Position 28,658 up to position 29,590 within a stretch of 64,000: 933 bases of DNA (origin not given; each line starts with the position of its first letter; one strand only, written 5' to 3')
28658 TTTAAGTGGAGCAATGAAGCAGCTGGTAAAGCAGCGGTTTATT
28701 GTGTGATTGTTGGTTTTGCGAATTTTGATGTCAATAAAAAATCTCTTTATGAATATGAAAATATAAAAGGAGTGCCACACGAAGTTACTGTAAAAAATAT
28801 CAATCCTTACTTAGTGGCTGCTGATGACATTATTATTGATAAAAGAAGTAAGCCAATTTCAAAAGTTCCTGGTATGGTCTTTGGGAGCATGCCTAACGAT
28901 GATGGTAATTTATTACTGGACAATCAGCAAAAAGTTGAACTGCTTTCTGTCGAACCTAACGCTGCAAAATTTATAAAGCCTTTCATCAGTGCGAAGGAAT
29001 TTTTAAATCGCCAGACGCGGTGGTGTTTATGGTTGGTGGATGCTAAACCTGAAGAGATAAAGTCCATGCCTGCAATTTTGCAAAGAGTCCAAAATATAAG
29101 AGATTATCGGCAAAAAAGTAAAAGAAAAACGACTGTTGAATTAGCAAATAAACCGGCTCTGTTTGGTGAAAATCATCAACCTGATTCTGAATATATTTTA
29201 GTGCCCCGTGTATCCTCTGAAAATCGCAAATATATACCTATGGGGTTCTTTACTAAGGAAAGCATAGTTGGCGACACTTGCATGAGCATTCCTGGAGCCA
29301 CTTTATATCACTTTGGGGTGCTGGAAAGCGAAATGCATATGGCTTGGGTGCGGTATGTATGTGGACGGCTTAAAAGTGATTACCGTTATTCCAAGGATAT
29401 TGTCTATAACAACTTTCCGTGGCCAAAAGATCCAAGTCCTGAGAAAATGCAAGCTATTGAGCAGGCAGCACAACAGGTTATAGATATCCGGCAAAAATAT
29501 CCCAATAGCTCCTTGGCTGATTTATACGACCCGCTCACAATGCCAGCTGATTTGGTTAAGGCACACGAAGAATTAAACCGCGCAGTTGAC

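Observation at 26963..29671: MmeI-family Type IIL restriction-modification enzyme next to a prophage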

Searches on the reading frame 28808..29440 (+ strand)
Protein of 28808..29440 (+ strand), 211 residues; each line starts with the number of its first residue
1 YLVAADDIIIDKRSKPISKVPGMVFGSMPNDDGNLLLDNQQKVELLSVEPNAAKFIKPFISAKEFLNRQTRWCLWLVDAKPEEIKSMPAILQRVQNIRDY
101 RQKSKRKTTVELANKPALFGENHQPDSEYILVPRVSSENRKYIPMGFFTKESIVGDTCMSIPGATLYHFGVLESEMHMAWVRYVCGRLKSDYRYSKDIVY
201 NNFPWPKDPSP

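Call 25: find_homologous_proteins(query=window:28808-29440:+, max_evalue=1e-20)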
Query window:28808-29440:+ (211 aa): 5482 proteins with E <= 1e-20 among 8000 candidates; the best 120 are listed.
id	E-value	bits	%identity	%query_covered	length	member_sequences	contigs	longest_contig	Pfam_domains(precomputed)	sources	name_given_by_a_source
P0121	1.2e-96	340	69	100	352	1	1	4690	PF20466.4,PF20467.4,PF20473.5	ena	-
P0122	5.0e-86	306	64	96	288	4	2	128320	PF20466.4,PF20467.4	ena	-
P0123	1.3e-85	304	62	100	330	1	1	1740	PF20466.4,PF20467.4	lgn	-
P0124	1.1e-84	301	61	100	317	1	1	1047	PF20466.4,PF20467.4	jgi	jgi:hypothetical protein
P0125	6.0e-83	296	62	100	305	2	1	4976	PF20466.4,PF20467.4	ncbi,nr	ncbi:MAG TPA: type IIL restriction-modification enzyme MmeI [Hanamia sp.]|nr:type IIL restriction-mo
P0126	1.4e-82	294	60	99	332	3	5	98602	PF20466.4,PF20467.4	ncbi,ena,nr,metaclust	ncbi:MAG: hypothetical protein A2086_14285 [Spirochaetes bacterium GWD1_27_9]|nr:MAG: hypothetical p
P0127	3.0e-82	293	60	100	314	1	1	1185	PF20466.4,PF20467.4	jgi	jgi:hypothetical protein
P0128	3.4e-82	293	59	98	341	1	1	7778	PF20466.4,PF20467.4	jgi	jgi:hypothetical protein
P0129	5.8e-82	292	57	100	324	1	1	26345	PF20466.4,PF20467.4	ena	-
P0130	2.5e-81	290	60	98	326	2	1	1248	PF20466.4,PF20467.4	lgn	-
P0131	3.4e-81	290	61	98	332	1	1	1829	PF20466.4,PF20467.4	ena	-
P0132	3.5e-81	290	62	100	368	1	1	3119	PF20466.4,PF20467.4,PF20473.5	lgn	-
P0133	4.6e-81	289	60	100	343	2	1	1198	PF20466.4,PF20467.4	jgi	jgi:hypothetical protein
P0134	1.0e-80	288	62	99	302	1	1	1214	PF20466.4,PF20467.4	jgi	jgi:hypothetical protein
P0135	1.5e-80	288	59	100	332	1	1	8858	PF20466.4,PF20467.4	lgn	-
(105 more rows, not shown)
